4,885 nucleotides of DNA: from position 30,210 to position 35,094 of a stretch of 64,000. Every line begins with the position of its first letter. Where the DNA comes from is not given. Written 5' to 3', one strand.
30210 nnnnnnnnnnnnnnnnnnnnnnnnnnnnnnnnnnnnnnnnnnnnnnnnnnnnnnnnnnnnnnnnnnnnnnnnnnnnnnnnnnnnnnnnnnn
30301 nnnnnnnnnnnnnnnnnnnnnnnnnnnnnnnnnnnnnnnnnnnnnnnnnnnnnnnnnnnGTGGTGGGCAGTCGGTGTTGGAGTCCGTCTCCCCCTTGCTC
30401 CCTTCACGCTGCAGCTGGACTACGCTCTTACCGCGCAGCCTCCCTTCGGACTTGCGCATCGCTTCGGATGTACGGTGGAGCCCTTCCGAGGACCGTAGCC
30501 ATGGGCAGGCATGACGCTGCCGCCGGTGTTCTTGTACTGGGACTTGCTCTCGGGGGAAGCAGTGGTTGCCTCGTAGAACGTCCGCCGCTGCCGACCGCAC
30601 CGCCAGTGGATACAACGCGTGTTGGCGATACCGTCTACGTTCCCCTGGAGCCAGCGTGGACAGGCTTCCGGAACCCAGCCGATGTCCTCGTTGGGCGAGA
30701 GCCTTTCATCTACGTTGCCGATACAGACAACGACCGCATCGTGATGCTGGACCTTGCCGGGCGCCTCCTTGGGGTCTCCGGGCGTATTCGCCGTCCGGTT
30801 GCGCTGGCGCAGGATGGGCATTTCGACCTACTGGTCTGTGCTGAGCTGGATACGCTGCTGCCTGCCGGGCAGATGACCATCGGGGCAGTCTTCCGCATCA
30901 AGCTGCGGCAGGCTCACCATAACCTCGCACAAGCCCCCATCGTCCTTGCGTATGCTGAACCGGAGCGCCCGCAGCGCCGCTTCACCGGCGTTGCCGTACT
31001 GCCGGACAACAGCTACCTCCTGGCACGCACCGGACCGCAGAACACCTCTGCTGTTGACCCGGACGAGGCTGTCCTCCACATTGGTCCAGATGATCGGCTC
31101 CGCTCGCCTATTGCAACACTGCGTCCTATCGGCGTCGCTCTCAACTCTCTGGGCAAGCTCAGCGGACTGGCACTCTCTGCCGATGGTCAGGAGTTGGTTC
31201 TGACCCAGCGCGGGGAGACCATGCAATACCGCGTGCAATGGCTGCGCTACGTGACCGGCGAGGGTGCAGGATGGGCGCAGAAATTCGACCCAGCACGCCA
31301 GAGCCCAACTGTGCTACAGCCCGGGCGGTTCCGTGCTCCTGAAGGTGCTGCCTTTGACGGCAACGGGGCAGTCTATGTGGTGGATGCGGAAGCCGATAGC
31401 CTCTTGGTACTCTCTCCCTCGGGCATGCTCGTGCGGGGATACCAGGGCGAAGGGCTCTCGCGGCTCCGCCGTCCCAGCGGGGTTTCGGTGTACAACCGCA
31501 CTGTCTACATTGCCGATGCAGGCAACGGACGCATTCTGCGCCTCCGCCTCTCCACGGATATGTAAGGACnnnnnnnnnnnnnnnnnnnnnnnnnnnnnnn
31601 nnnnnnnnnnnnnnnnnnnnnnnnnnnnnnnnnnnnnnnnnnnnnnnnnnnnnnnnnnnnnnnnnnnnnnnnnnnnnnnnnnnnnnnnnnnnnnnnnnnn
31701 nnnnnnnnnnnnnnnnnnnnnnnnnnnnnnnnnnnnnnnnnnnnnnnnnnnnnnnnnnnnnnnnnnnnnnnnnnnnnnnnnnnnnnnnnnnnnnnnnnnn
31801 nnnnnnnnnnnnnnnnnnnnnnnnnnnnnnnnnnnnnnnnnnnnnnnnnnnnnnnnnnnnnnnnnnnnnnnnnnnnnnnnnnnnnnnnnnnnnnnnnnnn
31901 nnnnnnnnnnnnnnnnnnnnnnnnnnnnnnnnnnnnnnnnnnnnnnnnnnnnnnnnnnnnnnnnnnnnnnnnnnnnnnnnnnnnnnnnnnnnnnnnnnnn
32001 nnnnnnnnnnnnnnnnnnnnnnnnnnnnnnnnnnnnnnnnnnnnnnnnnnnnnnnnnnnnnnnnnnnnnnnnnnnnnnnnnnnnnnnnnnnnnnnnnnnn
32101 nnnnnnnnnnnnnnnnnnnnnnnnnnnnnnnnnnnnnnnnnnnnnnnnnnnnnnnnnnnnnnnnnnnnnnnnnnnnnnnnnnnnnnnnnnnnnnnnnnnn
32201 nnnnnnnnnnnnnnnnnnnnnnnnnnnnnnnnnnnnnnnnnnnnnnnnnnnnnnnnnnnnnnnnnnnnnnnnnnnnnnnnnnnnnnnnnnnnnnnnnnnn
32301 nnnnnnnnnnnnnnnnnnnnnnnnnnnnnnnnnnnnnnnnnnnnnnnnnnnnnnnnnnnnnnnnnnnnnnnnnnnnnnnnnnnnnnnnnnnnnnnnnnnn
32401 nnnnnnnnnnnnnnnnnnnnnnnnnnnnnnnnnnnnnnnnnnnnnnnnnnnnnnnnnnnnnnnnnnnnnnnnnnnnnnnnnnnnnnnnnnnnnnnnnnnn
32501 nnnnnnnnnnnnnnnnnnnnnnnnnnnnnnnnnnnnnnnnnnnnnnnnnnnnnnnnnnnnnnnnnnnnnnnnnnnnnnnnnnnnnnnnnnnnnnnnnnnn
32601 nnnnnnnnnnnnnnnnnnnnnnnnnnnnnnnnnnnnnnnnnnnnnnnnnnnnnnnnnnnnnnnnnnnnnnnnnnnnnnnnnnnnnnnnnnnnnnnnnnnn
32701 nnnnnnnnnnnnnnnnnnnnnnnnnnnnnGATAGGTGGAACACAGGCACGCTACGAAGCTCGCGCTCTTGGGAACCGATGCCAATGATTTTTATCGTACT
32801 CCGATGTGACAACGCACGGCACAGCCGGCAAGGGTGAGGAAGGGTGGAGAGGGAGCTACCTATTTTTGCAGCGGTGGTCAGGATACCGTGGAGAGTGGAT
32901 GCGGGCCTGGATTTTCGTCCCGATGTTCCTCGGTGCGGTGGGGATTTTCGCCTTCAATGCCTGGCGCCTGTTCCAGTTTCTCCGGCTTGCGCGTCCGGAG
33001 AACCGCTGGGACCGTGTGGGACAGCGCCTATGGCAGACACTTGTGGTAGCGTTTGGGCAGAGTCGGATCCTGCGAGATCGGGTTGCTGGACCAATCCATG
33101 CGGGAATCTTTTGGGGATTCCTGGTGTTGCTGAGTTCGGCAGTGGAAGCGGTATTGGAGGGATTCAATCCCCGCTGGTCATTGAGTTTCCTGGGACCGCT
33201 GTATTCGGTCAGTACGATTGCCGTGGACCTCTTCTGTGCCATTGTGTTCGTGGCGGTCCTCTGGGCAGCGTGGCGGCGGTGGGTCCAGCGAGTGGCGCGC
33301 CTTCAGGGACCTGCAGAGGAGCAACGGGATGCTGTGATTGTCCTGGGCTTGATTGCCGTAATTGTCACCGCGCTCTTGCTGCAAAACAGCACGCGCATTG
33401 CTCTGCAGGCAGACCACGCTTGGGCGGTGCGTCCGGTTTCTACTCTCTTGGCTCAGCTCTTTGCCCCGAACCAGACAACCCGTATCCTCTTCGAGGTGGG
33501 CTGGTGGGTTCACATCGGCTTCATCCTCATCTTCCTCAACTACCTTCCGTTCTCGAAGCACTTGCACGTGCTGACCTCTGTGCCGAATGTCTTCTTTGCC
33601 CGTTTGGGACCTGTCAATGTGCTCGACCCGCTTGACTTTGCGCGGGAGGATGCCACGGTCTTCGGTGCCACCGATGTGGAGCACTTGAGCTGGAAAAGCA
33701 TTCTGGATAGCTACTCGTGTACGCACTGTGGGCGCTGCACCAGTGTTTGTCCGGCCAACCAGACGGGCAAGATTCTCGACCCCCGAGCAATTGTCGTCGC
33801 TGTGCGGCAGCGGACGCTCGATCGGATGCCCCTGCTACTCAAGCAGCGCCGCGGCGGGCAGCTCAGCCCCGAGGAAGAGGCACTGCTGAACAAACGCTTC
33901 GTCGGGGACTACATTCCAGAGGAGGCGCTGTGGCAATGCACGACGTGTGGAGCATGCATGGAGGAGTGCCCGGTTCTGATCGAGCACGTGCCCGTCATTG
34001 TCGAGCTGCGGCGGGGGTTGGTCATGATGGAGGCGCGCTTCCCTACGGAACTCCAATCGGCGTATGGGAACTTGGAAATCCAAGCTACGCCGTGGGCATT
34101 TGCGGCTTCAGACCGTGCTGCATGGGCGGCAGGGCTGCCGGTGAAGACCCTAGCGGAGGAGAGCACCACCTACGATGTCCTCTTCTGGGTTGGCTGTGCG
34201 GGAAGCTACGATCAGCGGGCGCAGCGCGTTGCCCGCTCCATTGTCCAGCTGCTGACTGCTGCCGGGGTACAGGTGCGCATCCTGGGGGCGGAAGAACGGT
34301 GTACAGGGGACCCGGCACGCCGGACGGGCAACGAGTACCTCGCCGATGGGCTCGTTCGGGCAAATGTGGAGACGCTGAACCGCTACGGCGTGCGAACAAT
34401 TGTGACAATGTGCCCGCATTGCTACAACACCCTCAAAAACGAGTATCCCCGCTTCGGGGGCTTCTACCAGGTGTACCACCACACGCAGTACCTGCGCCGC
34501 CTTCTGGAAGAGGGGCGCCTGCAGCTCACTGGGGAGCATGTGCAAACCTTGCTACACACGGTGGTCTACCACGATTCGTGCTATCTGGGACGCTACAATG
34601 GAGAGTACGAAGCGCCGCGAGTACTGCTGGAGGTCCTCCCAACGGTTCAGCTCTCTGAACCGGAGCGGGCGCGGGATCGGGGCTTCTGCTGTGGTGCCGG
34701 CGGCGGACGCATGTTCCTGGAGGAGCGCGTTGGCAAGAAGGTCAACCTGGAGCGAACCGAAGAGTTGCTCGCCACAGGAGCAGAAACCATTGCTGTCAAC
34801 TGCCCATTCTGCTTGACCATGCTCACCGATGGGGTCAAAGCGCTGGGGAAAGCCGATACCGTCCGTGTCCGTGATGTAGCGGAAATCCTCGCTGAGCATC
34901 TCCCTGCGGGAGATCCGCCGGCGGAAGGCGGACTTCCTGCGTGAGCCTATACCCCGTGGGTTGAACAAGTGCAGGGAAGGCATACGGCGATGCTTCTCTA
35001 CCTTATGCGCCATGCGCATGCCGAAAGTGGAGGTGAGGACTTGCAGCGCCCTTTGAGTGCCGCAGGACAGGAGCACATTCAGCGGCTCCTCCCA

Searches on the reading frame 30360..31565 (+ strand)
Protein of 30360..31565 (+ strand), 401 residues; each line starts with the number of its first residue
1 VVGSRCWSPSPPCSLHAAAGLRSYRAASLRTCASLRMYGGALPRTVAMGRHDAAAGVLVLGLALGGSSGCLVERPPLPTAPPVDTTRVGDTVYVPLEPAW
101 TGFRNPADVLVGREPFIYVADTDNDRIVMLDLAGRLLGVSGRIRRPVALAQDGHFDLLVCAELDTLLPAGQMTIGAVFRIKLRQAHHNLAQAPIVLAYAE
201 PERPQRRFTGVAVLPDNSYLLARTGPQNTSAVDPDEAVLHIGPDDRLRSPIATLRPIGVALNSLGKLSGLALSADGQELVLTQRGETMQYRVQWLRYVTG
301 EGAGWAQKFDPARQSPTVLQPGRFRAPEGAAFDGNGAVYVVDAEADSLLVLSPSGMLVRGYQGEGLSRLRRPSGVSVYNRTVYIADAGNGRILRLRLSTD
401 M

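Call 7: search_protein_families(library=pfam, proteins=[window:30360-31565:+])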
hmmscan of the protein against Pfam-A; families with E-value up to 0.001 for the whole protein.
window:30360-31565:+ (401 aa): 1 family
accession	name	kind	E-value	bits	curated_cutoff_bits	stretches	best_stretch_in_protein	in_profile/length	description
PF01436.27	NHL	-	6e-11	42.3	20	0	369-393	1-26/28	NHL repeat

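Call 8: search_protein_families(library=ncbifam, proteins=[window:30360-31565:+], max_evalue=0.001)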
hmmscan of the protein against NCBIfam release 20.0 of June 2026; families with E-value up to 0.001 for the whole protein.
window:30360-31565:+ (401 aa): 2 families
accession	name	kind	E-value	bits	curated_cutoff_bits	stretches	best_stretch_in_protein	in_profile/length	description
NF035926.1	scyF_NHL_VPEP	equivalog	4.4e-10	39.2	350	1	323-393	150-224/376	scytonemin biosynthesis PEP-CTERM protein ScyF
NF033206.1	ScyE_fam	subfamily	3e-06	27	80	0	264-343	252-320/333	ScyD/ScyE family protein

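Call 80: search_protein_families(library=ncbifam, proteins=[window:30501-31565:+], max_evalue=0.00001)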
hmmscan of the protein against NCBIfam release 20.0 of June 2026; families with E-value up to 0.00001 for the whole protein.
window:30501-31565:+ (354 aa): 2 families
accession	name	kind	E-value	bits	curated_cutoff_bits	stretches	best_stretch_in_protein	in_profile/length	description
NF035926.1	scyF_NHL_VPEP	equivalog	3e-10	39.8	350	1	276-346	150-224/376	scytonemin biosynthesis PEP-CTERM protein ScyF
NF033206.1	ScyE_fam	subfamily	1.6e-06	27.9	80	0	217-296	252-320/333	ScyD/ScyE family protein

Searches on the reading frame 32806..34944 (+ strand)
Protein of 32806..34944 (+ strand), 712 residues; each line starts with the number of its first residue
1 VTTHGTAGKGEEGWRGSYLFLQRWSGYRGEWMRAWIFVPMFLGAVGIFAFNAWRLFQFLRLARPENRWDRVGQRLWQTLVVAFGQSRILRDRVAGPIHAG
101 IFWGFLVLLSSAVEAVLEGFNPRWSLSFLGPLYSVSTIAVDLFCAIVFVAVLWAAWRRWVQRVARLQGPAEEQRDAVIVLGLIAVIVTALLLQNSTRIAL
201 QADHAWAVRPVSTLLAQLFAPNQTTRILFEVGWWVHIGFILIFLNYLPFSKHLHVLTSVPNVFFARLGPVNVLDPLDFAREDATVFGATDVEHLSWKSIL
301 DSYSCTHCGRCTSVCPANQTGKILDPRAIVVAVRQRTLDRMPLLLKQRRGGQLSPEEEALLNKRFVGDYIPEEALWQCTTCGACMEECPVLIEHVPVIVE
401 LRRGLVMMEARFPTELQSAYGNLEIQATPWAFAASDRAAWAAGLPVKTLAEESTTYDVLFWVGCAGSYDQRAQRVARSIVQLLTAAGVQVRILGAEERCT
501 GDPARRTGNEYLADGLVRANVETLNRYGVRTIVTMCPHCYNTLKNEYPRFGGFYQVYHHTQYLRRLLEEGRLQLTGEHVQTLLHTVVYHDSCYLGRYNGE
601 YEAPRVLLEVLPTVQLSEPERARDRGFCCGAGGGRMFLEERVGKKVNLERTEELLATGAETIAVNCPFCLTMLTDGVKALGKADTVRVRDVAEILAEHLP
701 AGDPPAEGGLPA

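Call 7: search_protein_families(library=pfam, proteins=[window:32806-34944:+])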
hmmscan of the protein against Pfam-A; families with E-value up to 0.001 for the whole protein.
window:32806-34944:+ (712 aa): 11 families
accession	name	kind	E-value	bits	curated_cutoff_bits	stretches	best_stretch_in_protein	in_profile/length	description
PF02754.22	CCG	-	2.3e-35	121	20.6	2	586-673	1-84/85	Cysteine-rich domain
PF13187.11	Fer4_9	-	6.2e-10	39.4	27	1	305-390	2-49/52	4Fe-4S dicluster domain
PF12838.12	Fer4_7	-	1.5e-09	38.6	27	0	301-318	34-51/52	4Fe-4S dicluster domain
PF13183.11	Fer4_8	-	1.1e-08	35.9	27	1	303-390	3-66/68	4Fe-4S dicluster domain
PF13237.11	Fer4_10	-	5.5e-08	33.1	25.5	1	299-389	3-53/53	4Fe-4S dicluster domain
PF13534.11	Fer4_17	-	1.5e-07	32.3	22.2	0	302-318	43-59/61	4Fe-4S dicluster domain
PF12797.12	Fer4_2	-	2.2e-07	30.8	24.5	1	296-317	1-22/22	4Fe-4S binding domain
PF13484.11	Fer4_16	-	4.1e-06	27.9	30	0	305-320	2-17/66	4Fe-4S double cluster binding domain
PF00037.32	Fer4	-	7.3e-06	26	21.1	1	301-318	4-21/24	4Fe-4S binding domain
PF12837.12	Fer4_6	-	0.00011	22.4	25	1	302-318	6-22/24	4Fe-4S binding domain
PF14697.11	Fer4_21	-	0.00056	20.4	35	0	302-318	38-54/59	4Fe-4S dicluster domain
